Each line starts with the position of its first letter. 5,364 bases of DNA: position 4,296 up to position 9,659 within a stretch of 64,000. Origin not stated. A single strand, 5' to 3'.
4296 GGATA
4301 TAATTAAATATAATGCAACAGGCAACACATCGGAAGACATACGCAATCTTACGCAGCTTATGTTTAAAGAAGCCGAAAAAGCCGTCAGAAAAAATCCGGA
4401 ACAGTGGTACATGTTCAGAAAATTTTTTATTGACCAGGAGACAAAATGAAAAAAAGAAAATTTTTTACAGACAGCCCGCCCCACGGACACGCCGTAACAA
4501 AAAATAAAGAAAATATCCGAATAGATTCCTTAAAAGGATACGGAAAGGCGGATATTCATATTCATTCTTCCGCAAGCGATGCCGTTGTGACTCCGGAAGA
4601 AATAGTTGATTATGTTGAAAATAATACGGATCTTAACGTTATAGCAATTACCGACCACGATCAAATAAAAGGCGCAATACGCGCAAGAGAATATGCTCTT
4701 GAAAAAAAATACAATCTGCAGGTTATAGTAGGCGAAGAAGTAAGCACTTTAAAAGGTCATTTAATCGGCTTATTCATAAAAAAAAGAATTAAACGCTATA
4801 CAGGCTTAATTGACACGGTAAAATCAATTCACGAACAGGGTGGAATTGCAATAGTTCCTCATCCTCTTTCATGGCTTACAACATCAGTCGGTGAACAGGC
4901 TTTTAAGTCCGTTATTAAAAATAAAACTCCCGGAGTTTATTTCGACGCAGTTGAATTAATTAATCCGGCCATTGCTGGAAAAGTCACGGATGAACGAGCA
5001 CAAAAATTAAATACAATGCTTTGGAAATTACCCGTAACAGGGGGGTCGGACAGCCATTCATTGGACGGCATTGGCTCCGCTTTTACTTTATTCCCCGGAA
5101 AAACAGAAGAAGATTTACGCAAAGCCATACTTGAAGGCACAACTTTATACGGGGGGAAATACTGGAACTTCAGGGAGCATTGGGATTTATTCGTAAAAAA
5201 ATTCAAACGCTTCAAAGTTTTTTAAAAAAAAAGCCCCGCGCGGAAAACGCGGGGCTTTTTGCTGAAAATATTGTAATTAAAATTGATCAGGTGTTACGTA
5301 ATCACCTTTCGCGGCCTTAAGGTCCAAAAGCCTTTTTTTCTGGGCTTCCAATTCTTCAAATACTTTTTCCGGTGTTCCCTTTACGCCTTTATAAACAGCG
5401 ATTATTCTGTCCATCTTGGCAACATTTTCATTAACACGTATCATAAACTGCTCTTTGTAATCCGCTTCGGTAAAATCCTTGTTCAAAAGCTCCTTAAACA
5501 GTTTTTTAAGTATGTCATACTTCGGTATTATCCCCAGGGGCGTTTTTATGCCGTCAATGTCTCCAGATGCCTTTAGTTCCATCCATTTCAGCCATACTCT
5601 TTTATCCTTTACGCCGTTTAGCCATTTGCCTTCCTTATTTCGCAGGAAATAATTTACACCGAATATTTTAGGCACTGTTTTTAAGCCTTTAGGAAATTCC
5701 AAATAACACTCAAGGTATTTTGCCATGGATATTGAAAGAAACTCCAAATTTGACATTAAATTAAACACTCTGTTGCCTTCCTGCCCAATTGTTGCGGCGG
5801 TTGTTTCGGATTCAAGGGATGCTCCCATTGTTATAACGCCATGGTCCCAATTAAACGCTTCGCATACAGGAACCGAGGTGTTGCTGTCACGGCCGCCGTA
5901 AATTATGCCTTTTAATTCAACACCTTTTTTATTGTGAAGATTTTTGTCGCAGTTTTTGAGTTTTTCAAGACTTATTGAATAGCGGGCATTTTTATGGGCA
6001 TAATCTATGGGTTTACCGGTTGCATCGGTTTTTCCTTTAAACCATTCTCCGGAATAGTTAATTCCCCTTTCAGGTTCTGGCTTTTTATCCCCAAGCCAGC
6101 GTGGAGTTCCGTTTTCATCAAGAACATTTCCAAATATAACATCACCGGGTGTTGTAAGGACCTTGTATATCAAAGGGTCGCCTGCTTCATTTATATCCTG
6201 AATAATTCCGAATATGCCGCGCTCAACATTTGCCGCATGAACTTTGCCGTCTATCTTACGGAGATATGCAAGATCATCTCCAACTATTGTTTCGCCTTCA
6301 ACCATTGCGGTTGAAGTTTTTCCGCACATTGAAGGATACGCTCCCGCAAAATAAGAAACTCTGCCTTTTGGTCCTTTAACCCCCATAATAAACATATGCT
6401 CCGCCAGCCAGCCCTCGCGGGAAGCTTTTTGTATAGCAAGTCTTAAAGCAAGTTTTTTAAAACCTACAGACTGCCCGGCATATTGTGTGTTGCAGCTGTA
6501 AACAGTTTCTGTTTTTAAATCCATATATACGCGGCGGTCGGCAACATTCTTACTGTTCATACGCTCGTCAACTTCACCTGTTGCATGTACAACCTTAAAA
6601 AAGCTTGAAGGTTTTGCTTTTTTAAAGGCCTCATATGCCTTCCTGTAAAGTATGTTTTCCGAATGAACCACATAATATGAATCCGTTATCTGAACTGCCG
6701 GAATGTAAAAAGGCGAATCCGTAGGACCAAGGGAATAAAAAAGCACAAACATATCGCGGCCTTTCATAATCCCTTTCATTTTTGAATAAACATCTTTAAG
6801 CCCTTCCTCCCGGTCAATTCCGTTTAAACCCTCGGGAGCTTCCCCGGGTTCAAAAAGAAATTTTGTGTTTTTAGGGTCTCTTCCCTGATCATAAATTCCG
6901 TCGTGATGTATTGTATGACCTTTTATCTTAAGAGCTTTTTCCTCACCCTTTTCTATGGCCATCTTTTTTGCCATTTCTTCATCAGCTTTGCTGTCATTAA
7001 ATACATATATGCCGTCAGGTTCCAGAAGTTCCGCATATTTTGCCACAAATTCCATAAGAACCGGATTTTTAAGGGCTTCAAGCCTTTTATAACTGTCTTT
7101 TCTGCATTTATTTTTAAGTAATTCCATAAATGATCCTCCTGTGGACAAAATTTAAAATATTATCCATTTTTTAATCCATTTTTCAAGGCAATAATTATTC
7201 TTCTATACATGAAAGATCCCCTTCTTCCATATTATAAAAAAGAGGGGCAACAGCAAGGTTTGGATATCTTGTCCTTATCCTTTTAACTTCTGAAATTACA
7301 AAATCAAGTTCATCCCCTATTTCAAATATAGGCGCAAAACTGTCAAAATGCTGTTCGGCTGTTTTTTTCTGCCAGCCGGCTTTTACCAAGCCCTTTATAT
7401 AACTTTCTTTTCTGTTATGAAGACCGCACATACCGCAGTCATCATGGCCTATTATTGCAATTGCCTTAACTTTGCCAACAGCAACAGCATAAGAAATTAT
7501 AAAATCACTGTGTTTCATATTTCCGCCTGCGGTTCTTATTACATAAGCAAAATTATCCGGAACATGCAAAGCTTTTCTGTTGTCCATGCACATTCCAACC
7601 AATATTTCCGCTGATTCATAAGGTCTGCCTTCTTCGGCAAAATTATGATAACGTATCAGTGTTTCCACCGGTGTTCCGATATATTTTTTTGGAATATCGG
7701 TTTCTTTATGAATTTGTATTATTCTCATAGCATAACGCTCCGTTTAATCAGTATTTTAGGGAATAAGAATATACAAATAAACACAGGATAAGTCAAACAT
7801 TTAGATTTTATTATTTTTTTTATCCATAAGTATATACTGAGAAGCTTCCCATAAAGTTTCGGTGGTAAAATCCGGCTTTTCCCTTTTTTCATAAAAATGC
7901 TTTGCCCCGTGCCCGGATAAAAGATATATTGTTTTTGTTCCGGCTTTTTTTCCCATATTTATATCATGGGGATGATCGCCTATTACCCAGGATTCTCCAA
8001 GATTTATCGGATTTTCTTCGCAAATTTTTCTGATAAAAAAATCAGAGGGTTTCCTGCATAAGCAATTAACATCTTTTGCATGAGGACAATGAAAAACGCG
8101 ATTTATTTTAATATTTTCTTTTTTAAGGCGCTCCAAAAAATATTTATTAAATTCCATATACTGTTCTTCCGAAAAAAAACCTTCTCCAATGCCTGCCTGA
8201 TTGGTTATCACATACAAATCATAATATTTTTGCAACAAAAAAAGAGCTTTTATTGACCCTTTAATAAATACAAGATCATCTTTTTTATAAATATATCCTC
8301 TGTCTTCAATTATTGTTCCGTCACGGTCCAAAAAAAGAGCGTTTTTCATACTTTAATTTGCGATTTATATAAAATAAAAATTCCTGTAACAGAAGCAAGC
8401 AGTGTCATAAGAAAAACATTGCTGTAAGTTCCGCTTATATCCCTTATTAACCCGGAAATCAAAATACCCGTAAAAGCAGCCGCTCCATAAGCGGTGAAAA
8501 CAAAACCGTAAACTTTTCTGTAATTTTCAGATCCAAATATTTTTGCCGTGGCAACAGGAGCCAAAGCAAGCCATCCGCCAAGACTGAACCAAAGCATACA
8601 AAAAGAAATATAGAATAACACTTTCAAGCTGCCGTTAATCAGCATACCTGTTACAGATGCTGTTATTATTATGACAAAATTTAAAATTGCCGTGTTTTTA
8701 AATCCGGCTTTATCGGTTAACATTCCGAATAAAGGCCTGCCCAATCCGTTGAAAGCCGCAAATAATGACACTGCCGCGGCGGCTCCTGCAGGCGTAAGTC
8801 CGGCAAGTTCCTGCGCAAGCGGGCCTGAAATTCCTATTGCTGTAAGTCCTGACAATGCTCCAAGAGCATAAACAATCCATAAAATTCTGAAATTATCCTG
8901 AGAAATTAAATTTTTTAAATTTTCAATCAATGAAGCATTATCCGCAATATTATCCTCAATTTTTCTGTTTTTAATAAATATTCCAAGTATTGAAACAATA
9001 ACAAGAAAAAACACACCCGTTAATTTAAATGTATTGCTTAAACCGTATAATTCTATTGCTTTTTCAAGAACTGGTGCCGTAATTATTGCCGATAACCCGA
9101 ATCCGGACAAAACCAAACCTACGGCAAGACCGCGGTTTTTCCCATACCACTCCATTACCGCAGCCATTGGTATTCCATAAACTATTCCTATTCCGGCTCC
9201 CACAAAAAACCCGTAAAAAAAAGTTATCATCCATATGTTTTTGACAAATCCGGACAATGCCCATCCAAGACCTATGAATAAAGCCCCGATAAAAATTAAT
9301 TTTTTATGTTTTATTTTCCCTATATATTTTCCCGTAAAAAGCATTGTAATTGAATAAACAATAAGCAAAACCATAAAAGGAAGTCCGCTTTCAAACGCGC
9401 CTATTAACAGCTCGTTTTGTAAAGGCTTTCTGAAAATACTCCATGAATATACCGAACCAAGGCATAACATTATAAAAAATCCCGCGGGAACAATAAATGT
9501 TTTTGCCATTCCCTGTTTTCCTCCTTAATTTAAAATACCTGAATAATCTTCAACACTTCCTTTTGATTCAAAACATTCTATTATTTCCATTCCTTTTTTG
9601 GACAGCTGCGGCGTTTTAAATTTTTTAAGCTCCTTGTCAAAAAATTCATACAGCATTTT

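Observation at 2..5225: Actinobacterial-style phosphatidylinositol-mannoside (PIM) operon in an apparently diderm, non-actinobacterial genome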

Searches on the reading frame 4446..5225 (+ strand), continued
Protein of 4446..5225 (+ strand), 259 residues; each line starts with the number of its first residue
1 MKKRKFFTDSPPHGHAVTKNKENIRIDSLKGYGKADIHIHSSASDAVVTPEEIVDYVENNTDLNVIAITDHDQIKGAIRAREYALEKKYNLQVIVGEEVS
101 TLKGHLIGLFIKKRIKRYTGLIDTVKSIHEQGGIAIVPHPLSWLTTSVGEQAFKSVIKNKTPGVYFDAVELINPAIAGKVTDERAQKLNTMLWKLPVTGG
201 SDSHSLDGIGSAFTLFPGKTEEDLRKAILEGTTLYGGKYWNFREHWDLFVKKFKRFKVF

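Call 73: find_encoding_contigs(protein=P0214, flank=6000, max_places=1)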
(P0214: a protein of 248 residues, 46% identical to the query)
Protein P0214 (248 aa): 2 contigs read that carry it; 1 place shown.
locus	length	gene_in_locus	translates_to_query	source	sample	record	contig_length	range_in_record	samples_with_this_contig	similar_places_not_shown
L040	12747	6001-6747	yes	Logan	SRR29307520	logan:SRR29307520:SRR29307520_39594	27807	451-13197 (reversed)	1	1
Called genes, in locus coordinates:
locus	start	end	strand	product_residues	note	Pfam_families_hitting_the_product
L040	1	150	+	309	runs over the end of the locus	PF02729:OTCace_N, PF00185:OTCace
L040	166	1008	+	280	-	PF00215:OMPdecase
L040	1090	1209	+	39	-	-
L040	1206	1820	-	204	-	PF02146:SIR2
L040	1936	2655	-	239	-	PF04493:Endonuclease_5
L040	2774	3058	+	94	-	PF01022:HTH_5, PF12802:MarR_2, PF12840:HTH_20, PF13412:HTH_24 (weak)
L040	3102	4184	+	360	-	PF01658:Inos-1-P_synth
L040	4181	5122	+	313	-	PF03279:Lip_A_acyltrans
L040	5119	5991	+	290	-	PF03279:Lip_A_acyltrans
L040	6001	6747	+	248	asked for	PF02811:PHP, PF13263:PHP_C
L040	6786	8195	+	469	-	PF01555:N6_N4_Mtase, PF01170:UPF0020 (faint)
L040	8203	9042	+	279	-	-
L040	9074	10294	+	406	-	PF13439:Glyco_transf_4, PF13579:Glyco_trans_4_4, PF20706:GT4-conflict, PF00534:Glycos_transf_1, PF13692:Glyco_trans_1_4, PF13524:Glyco_trans_1_2 (weak)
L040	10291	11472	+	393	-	PF00070:Pyr_redox (faint), PF00890:FAD_binding_2, PF01134:GIDA (faint), PF01266:DAO, PF07992:Pyr_redox_2 (faint), PF12831:FAD_oxidored (faint), PF13738:Pyr_redox_3 (faint)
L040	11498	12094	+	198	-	PF01066:CDP-OH_P_transf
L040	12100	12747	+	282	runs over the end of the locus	-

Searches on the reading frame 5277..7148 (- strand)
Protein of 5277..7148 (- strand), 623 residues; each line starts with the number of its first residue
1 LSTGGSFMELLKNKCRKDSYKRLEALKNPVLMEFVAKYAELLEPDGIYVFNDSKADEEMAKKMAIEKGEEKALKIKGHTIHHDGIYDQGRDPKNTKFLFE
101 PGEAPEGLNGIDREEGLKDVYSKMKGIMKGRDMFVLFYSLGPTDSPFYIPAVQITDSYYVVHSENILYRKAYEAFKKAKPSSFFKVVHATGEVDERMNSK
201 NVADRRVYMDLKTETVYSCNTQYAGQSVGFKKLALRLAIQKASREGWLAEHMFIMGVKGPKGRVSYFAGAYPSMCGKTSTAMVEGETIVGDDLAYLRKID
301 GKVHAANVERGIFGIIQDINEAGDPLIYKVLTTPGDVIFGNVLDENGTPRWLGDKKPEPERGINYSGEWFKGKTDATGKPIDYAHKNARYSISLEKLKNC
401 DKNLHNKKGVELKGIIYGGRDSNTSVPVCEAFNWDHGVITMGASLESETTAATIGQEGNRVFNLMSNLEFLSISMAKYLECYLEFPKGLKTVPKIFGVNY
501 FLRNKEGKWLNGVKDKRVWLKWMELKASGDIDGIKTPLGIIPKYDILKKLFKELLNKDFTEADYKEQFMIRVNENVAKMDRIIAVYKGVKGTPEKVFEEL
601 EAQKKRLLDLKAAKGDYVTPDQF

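Call 3: search_protein_families(library=pfam, proteins=[window:5277-7148:-])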
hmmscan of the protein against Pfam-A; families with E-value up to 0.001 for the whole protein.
window:5277-7148:- (623 aa): 3 families
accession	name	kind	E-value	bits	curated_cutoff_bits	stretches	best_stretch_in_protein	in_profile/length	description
PF00821.23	PEPCK_GTP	-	3.4e-103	345.6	23.8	1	247-606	1-357/357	Phosphoenolpyruvate carboxykinase C-terminal P-loop domain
PF17297.7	PEPCK_N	-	5.4e-55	186.8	23.8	1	33-242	1-217/218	Phosphoenolpyruvate carboxykinase N-terminal domain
PF01293.25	PEPCK_ATP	-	4.5e-08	32.7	26.5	1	64-343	16-283/465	Phosphoenolpyruvate carboxykinase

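Call 4: search_protein_families(library=ncbifam, proteins=[window:5277-7148:-])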
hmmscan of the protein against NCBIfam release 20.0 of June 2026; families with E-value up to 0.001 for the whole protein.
window:5277-7148:- (623 aa): 1 family
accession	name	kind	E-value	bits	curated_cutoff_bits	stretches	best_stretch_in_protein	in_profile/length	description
NF003253.0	PRK04210.1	equivalog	1.3e-179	598.5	504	1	11-609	3-609/612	phosphoenolpyruvate carboxykinase (GTP)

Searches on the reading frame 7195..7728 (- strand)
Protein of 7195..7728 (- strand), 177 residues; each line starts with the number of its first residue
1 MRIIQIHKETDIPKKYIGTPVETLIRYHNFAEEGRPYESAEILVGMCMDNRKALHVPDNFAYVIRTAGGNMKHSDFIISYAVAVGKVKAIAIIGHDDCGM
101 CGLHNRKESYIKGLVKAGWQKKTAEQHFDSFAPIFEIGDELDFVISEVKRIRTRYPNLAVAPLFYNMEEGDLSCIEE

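Call 3: search_protein_families(library=pfam, proteins=[window:7195-7728:-])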
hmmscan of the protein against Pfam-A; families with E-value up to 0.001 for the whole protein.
window:7195-7728:- (177 aa): 1 family
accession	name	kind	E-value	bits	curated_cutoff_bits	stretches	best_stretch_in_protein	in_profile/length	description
PF00484.24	Pro_CA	-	3.5e-07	31.1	25.7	1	61-124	24-97/156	Carbonic anhydrase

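Call 4: search_protein_families(library=ncbifam, proteins=[window:7195-7728:-])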
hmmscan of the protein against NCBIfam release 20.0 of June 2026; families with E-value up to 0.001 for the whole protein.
window:7195-7728:- (177 aa): 0 families

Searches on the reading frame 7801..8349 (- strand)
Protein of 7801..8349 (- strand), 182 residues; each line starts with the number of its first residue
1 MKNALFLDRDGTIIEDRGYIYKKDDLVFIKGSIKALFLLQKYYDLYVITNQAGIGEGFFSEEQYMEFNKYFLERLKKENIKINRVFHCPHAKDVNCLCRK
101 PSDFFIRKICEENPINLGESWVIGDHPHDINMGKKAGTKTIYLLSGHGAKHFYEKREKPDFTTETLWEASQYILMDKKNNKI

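Call 3: search_protein_families(library=pfam, proteins=[window:7801-8349:-])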
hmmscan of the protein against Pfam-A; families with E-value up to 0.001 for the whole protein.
window:7801-8349:- (182 aa): 2 families
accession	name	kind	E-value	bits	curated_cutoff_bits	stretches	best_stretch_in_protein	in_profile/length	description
PF13242.12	Hydrolase_like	-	1.7e-12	47.5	22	1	98-169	2-75/75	HAD-hyrolase-like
PF13419.12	HAD_2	-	4.8e-08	33.7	23.8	1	98-141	133-176/178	Haloacid dehalogenase-like hydrolase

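Call 4: search_protein_families(library=ncbifam, proteins=[window:7801-8349:-])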
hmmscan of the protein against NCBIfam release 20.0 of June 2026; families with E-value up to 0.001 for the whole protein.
window:7801-8349:- (182 aa): 11 families
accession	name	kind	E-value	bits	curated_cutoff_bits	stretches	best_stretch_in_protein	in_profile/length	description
NF006506.0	PRK08942.1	equivalog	1.5e-38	132.2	178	1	2-175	3-179/182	D-glycero-beta-D-manno-heptose 1,7-bisphosphate 7-phosphatase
NF050049.1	HBPPhtaseGmhB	domain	1.1e-33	116.5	250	1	2-147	3-147/171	D-glycero-alpha-D-manno-heptose-1,7-bisphosphate 7-phosphatase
TIGR01656.1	Histidinol-ppas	subfamily_domain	2.1e-33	115.4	84.15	1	4-143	2-145/149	histidinol-phosphate phosphatase domain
TIGR00213.1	GmhB_yaeD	subfamily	1.2e-30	106.5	149.6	1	3-144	2-150/176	D-glycero-beta-D-manno-heptose 1,7-bisphosphate 7-phosphatase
NF003937.0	PRK05446.1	equivalog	2.3e-27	95.9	443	1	2-155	3-149/355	bifunctional histidinol-phosphatase/imidazoleglycerol-phosphate dehydratase HisB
TIGR01662.1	HAD-SF-IIIA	subfamily_domain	2.3e-25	89.3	44.6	1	4-143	2-138/141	HAD-IIIA family hydrolase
TIGR01261.1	hisB_Nterm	equivalog_domain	5.5e-24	84.5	140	1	3-141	2-144/161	histidinol-phosphatase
NF005264.0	PRK06769.1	equivalog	1.1e-22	80.7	217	1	3-175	5-173/175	HAD-IIIA family hydrolase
NF009804.0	PRK13288.1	equivalog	3.6e-06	26.6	218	1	82-167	121-204/215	pyrophosphatase PpaX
NF009695.0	PRK13222.1-2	equivalog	0.00011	21.7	225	1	99-174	149-223/226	phosphoglycolate phosphatase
TIGR02253.1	CTE7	subfamily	0.00036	20.4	169.75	0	98-168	148-219/221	TIGR02253 family HAD-type hydrolase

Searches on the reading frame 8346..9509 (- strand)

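Call 3: search_protein_families(library=pfam, proteins=[window:8346-9509:-])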
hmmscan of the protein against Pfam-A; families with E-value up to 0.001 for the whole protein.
window:8346-9509:- (387 aa): 1 family
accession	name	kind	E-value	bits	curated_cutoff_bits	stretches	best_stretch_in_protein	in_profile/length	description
PF07690.21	MFS_1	-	1.7e-28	100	33.4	1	16-321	9-317/347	Major Facilitator Superfamily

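Call 4: search_protein_families(library=ncbifam, proteins=[window:8346-9509:-])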
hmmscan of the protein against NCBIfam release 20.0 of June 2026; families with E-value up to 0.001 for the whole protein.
window:8346-9509:- (387 aa): 5 families
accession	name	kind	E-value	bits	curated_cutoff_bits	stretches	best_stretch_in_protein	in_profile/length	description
NF049980.1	SfMCT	equivalog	4.5e-89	298.7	320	1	5-369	3-375/378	L-lactate MFS transporter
TIGR00890.1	2A0111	subfamily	1.3e-50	172.5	374.85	1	6-375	5-373/377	oxalate/formate antiport family MFS transporter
TIGR04259.1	oxa_formateAnti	equivalog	1.8e-40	139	335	1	14-380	12-392/405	oxalate/formate MFS antiporter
NF038246.1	bile_salt_MFS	equivalog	4.2e-10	39.1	400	1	40-386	42-406/408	conjugated bile salt MFS transporter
NF008963.0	PRK12307.1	equivalog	5.9e-06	25.7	637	1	48-278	62-303/426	MFS transporter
